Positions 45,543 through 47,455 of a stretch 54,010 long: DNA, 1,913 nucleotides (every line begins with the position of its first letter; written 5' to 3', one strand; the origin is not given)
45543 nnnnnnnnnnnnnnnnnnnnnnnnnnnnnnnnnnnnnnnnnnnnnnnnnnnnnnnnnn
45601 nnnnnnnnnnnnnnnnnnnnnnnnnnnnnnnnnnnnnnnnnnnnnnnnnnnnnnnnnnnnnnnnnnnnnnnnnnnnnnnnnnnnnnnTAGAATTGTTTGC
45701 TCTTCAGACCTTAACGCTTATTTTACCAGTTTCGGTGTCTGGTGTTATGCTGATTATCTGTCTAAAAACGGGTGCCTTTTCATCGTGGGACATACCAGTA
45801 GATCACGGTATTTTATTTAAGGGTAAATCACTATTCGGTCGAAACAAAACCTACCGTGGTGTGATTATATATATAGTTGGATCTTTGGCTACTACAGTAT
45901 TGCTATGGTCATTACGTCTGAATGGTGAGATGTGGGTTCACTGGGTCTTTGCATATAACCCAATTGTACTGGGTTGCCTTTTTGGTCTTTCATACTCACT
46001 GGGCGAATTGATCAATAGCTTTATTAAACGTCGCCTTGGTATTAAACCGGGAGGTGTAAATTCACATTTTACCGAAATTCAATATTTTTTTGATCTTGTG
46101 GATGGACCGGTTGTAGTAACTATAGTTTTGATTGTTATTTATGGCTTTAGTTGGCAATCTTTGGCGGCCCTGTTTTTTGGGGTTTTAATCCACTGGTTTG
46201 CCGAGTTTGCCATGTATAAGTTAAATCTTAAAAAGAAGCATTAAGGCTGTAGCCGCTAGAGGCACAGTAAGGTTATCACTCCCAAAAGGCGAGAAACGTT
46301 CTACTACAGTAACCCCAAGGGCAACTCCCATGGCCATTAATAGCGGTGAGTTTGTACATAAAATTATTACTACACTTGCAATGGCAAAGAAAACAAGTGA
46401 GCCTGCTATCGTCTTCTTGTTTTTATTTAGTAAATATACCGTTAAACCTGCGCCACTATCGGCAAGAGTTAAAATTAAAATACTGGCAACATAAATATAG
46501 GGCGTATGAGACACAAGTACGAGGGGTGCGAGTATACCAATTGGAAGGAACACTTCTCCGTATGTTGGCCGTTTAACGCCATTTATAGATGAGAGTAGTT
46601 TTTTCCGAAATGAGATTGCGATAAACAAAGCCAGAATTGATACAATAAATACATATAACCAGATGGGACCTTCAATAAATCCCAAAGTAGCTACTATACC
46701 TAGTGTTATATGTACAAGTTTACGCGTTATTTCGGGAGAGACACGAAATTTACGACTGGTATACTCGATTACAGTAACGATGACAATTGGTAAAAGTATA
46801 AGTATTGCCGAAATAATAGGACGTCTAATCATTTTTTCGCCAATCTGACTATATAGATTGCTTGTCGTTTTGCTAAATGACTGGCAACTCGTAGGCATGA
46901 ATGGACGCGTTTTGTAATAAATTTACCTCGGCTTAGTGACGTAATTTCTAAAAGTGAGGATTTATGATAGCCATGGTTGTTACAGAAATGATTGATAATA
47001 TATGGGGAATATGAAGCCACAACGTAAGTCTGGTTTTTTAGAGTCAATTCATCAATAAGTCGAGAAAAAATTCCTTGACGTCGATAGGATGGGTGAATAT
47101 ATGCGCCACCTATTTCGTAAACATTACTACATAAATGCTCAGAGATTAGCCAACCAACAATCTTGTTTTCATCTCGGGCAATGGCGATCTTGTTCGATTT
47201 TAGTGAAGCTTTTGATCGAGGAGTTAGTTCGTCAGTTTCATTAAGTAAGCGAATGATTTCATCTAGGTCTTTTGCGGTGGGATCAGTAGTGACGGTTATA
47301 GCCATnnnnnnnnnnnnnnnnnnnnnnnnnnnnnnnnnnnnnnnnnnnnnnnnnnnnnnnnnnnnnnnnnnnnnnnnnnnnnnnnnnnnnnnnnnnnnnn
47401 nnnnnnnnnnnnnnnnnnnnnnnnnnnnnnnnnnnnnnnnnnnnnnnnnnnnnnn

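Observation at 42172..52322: Convergent two-operon lipid locus mixing archaeal-type and bacterial-type phospholipid enzymes with a dikinase, an ATP-grasp ligase and acyltransferases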

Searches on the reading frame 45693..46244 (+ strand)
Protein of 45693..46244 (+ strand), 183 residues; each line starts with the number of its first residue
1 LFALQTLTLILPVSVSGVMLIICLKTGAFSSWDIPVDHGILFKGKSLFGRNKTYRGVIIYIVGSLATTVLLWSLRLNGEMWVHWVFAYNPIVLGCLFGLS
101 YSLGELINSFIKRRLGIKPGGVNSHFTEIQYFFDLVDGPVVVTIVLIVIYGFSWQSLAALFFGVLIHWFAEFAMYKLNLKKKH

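Call 3: search_protein_families(library=pfam, proteins=[window:45693-46244:+], max_evalue=0.1)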
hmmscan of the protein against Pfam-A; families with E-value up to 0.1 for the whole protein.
window:45693-46244:+ (183 aa): 3 families
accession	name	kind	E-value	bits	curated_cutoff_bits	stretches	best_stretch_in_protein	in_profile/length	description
PF01864.22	CarS-like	-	7e-12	46.1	22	1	4-181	6-172/175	CDP-archaeol synthase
PF01148.25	CTP_transf_1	-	7.1e-06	26.5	24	1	51-118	169-231/264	Cytidylyltransferase family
PF10766.14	AcrZ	-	0.00026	20.9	26.2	0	90-110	16-36/48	Multidrug efflux pump-associated protein AcrZ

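Call 4: search_protein_families(library=ncbifam, proteins=[window:45693-46244:+], max_evalue=0.1)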
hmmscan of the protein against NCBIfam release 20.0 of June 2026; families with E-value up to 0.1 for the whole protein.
window:45693-46244:+ (183 aa): 1 family
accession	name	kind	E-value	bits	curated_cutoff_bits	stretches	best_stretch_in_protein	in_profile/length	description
NF003114.0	PRK04032.1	equivalog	4.8e-15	55.9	148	1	6-181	10-169/172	CDP-2,3-bis-(O-geranylgeranyl)-sn-glycerol synthase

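Call 49: search_solved_structures(query=window:45693-46244:+, max_evalue=1, show_alignments=1)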
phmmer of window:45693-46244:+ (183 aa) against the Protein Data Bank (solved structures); distinct sequences matched with E-value up to 1: 2.
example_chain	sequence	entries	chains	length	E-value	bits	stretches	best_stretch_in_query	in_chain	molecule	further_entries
5guf_A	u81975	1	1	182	3e-06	30.7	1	23-181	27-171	CDP-archaeol synthase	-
5ng5_M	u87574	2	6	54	0.32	14.2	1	88-121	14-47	Multidrug efflux pump accessory protein AcrZ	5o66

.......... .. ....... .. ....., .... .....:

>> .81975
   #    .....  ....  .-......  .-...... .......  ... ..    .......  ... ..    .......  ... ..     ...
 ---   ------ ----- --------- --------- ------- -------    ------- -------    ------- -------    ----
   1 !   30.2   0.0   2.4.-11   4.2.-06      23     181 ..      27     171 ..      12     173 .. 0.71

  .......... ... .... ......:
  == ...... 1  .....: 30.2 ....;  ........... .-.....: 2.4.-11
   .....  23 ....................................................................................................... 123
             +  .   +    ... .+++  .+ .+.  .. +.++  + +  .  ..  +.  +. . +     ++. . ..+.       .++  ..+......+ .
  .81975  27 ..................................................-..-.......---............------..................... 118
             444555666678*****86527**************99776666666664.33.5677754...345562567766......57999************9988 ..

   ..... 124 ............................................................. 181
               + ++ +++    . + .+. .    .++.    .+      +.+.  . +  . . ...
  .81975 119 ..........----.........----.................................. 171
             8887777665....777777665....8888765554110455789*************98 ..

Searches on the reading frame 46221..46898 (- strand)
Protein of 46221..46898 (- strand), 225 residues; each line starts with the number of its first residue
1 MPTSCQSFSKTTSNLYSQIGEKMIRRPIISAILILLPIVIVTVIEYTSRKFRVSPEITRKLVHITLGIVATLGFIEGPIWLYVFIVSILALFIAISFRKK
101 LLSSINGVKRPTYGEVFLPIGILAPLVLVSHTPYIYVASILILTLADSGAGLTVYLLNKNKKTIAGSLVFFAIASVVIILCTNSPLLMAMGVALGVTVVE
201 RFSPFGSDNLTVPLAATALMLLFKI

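Call 3: search_protein_families(library=pfam, proteins=[window:46221-46898:-], max_evalue=0.1)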
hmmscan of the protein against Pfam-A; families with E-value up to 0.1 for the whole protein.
window:46221-46898:- (225 aa): 1 family
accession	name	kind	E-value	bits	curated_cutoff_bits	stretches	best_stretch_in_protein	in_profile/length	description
PF12811.12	BaxI_1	-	0.063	13.3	26.2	1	28-71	105-148/233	Bax inhibitor 1 like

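Call 4: search_protein_families(library=ncbifam, proteins=[window:46221-46898:-], max_evalue=0.1)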
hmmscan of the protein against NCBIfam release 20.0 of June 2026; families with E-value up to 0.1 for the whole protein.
window:46221-46898:- (225 aa): 0 families

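Call 32: search_solved_structures(query=A2, max_evalue=10, show_alignments=2)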
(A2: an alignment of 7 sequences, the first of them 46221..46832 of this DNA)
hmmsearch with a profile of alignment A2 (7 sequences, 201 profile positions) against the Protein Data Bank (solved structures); distinct sequences matched with E-value up to 10: 0.

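Call 33: search_protein_families(library=pfam, alignment_id=A2, max_evalue=10)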
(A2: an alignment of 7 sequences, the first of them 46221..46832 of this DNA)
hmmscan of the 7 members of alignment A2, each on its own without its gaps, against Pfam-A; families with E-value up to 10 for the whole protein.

A. member 1, window:46221-46832:- (203 aa): 2 families
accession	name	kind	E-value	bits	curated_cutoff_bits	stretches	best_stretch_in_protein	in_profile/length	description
PF04973.17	NMN_transporter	-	0.69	10.3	27.3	1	38-82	4-48/175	Nicotinamide mononucleotide transporter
PF07086.17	Jagunal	-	0.85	10.1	25.4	1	29-77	53-101/187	Jagunal, ER re-organisation during oogenesis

B. families by the number of members that match (of 7 scanned): 11 families
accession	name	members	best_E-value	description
PF14147.11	Spore_YhaL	2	0.34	Sporulation protein YhaL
PF01027.25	Bax1-I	1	0.02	Inhibitor of apoptosis-promoting Bax1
PF19613.4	DUF6118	1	0.038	Family of unknown function (DUF6118)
PF03591.19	AzlC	1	0.049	AzlC protein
PF13786.12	DUF4179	1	0.07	Domain of unknown function (DUF4179)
PF17870.6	Insulin_TMD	1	0.19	Insulin receptor trans-membrane segment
PF04307.19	YdjM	1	0.21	YdjM inner membrane protein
PF17280.7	DUF5345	1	0.53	Family of unknown function (DUF5345)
PF04973.17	NMN_transporter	1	0.69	Nicotinamide mononucleotide transporter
PF07086.17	Jagunal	1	0.85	Jagunal, ER re-organisation during oogenesis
PF10947.13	DUF2628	1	2.4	Protein of unknown function (DUF2628)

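Call 41: find_homologous_proteins(query=A2, max_evalue=0.01)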
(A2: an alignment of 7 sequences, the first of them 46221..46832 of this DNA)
Query A2 (7 sequences) (203 aa, profile of the alignment): 313 proteins with E <= 0.01 among 8000 candidates; the best 120 are listed.
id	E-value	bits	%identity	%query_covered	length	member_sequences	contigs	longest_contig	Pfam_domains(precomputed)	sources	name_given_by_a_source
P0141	1.5e-88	314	63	100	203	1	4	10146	-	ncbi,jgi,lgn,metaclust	metaclust:\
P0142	1.6e-85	304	100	100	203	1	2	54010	-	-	-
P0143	2.4e-84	300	42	89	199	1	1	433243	-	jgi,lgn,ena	-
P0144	1.5e-81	291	42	89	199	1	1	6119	-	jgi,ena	-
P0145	3.2e-80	287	42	96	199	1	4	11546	-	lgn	-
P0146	2.8e-79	284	75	100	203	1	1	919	-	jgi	-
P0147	3.0e-79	283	73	100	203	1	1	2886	-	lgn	-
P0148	9.9e-79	282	46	98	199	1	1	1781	-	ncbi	-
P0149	1.2e-78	282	34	92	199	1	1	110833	-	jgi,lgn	jgi:dolichol kinase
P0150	6.4e-78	279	38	89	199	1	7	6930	-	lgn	-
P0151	4.9e-74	266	66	100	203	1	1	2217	-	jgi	-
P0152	1.7e-69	252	36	92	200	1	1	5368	-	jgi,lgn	jgi:dolichol kinase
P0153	8.1e-59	217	48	91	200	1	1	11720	-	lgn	-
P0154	8.4e-55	204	45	91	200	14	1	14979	-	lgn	-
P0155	4.1e-53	198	47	87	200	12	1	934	-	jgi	-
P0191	8.7e-23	99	34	95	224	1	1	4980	PF01148.26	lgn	-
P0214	2.2e-19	88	33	83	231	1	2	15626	PF01148.26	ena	-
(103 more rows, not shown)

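Call 85: search_solved_structures(query=A9, max_evalue=10, show_alignments=2)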
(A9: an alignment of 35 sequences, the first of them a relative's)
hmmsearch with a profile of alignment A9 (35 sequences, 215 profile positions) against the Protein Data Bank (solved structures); distinct sequences matched with E-value up to 10: 0.

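Call 87: search_protein_families(library=pfam, alignment_id=A9, max_evalue=0.01)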
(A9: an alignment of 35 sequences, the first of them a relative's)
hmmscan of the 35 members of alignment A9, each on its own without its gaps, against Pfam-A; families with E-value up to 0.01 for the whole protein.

A. member 1, P0142 (203 aa): 0 families

B. families by the number of members that match (of 35 scanned): 4 families
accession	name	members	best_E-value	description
PF01148.25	CTP_transf_1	4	1.8e-06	Cytidylyltransferase family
PF14256.11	YwiC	1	0.00023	YwiC-like protein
PF05106.17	Phage_holin_3_1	1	0.00034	Phage holin family (Lysis protein S)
PF03779.20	SPW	1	0.0078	SPW repeat domain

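Call 91: predict_structure(alignment_id=A9)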
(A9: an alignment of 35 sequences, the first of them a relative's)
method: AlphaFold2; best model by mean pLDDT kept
length: 203 residues; sequences in the alignment: 35
mean_pLDDT: 93.7   pTM: 0.89
mean pLDDT of the five models: 93.7, 93.1, 92.4, 91.9, 91.6
residues with pLDDT >= 90: 173; 70-90: 27; 50-70: 2; < 50: 1
segments of 3 or more residues with pLDDT < 50: none
pLDDT, mean of each block of 10 residues (from residue 1): 76 92 97 95 95 91 92 92 85 92 94 98 97 94 98 98 98 98 94 98 94
secondary structure, 60 per line:
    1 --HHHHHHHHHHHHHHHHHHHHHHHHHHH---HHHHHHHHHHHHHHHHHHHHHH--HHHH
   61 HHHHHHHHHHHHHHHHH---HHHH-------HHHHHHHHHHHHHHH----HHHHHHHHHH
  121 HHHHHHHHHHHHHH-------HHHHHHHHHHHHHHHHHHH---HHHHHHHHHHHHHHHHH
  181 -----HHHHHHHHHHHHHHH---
elements in order: H3-29 H33-54 H57-77 H81-84 H92-106 H111-134 H142-160 H164-180 H186-200

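Call 93: fold_search(model_id=the predicted structure, library=pdb)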
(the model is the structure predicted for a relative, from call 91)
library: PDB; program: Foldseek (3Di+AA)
matches with E <= 10: 155; with E <= 0.001: 0
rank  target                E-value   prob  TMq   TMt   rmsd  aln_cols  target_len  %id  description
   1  4qtn_C                5.2e-01  0.18  0.21  0.19  13.3       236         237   12  Crystal structure of the Vitamin B3 transporter PnuC (released 2014-10-08)
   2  8oqy_C                8.6e-01  0.12  0.20  0.18  18.5       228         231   14  Structure of apo form of human gamma-secretase PSEN1 APH-1B isoform reconstituted into lipid nanodisc (released 2024-04-24)
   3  5cwf_C                1.4e+00  0.23  0.28  0.31  10.5       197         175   15  Crystal structure of de novo designed helical repeat protein DHR8 (released 2015-12-16)
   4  9jh6_R                1.4e+00  0.07  0.18  0.15  15.7       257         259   13  Activation mechanism of CYSLTR2 by C20:0 (released 2025-04-30)
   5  6o6p_B                1.6e+00  0.21  0.22  0.23   8.7       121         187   10  Structure of the regulator FasR from Mycobacterium tuberculosis in complex with DNA (released 2020-03-11)
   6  5h35_C                1.6e+00  0.18  0.28  0.28  10.3       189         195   15  Crystal structures of the TRIC trimeric intracellular cation channel orthologue from Sulfolobus solfataricus (released 2017-01-11)
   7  6adq_G                1.7e+00  0.06  0.15  0.15  16.6       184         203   17  Respiratory Complex CIII2CIV2SOD2 from Mycobacterium smegmatis (released 2018-11-14)
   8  4qid_B                1.8e+00  0.10  0.23  0.21  11.5       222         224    9  Crystal structure of Haloquadratum walsbyi bacteriorhodopsin (released 2015-07-29)
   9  8ce1_B                1.9e+00  0.08  0.20  0.19  15.2       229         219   16  Cytochrome c maturation complex CcmABCD (released 2023-09-06)
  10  8a1g_C                1.9e+00  0.06  0.16  0.18  24.4       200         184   12  Structure of the SNX1-SNX5 complex (released 2023-06-14)
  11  6w2v_B                2.1e+00  0.11  0.23  0.22  12.3       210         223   14  Junction 23, DHR14-DHR18 (released 2020-04-15)
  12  7udm_A                2.3e+00  0.11  0.23  0.18  19.7       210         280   11  Crystal structure of designed helical repeat protein RPB_PLP1_R6 in alternative conformation 1 (with peptide) (released 2023-03-22)
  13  7e1v_G                2.3e+00  0.07  0.15  0.16  14.8       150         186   13  Cryo-EM structure of apo hybrid respiratory supercomplex consisting of Mycobacterium tuberculosis complexIII and Mycob (released 2021-10-13)
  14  9eri_D                2.5e+00  0.21  0.24  0.18   7.7       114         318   15  Cryo-EM structure of sodium pumping Rnf complex from Acetobacterium woodii bound to NADH (released 2025-03-05)
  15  5a63_C                2.5e+00  0.07  0.19  0.18  19.0       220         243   14  Cryo-EM structure of the human gamma-secretase complex at 3.4 angstrom resolution. (released 2015-08-05)
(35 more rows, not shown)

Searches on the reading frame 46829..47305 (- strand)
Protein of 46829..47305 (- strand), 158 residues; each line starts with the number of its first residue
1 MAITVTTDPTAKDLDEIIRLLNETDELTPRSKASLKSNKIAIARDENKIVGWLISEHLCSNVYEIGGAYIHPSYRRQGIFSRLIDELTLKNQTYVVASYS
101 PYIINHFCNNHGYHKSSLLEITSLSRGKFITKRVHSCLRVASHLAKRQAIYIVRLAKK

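Call 3: search_protein_families(library=pfam, proteins=[window:46829-47305:-], max_evalue=0.1)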
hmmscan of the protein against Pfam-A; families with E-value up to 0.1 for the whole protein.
window:46829-47305:- (158 aa): 5 families
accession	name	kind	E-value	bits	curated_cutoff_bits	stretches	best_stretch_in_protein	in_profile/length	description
PF13508.13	Acetyltransf_7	-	3.4e-07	31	27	1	38-113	3-82/84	Acetyltransferase (GNAT) domain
PF00583.31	Acetyltransf_1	-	5.4e-07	30.3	20.7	1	36-87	31-84/116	Acetyltransferase (GNAT) family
PF13673.13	Acetyltransf_10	-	0.0011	19.4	23.6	1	35-91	28-80/128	Acetyltransferase (GNAT) domain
PF13527.13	Acetyltransf_9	-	0.016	15.7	25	0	29-87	32-97/127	Acetyltransferase (GNAT) domain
PF13880.12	Acetyltransf_13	-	0.036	14.3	22.8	1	69-87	11-29/69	ESCO1/2 acetyl-transferase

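Call 4: search_protein_families(library=ncbifam, proteins=[window:46829-47305:-], max_evalue=0.1)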
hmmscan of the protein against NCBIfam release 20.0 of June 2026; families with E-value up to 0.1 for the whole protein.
window:46829-47305:- (158 aa): 6 families
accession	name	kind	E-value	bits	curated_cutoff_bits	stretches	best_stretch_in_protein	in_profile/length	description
NF005840.0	PRK07757.1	equivalog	9e-05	22.4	154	1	11-97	13-101/153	N-acetyltransferase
NF000224.3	AAC_6p_Acine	exception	0.00077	19.5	225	1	6-99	22-112/146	AAC(6')-Ighjkrstuvwx family aminoglycoside N-acetyltransferase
TIGR01575.1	rimI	equivalog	0.0012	19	86.4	1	35-89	29-82/132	ribosomal protein S18-alanine N-acetyltransferase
NF033150.1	AAC_6p_A49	exception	0.0034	17.1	410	1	39-88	52-102/184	aminoglycoside 6'-N-acetyltransferase AacA49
TIGR03448.1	mycothiol_MshD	equivalog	0.02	14.3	163.1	1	36-91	44-100/294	mycothiol synthase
NF033078.2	AAC_6p_Ia_fam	equivalog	0.025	14.4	265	1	37-92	49-105/181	AAC(6')-Ia family aminoglycoside 6'-N-acetyltransferase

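Call 100: search_solved_structures(query=window:46829-47305:-, max_evalue=0.01)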
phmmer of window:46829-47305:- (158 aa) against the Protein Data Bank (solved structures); distinct sequences matched with E-value up to 0.01: 0.
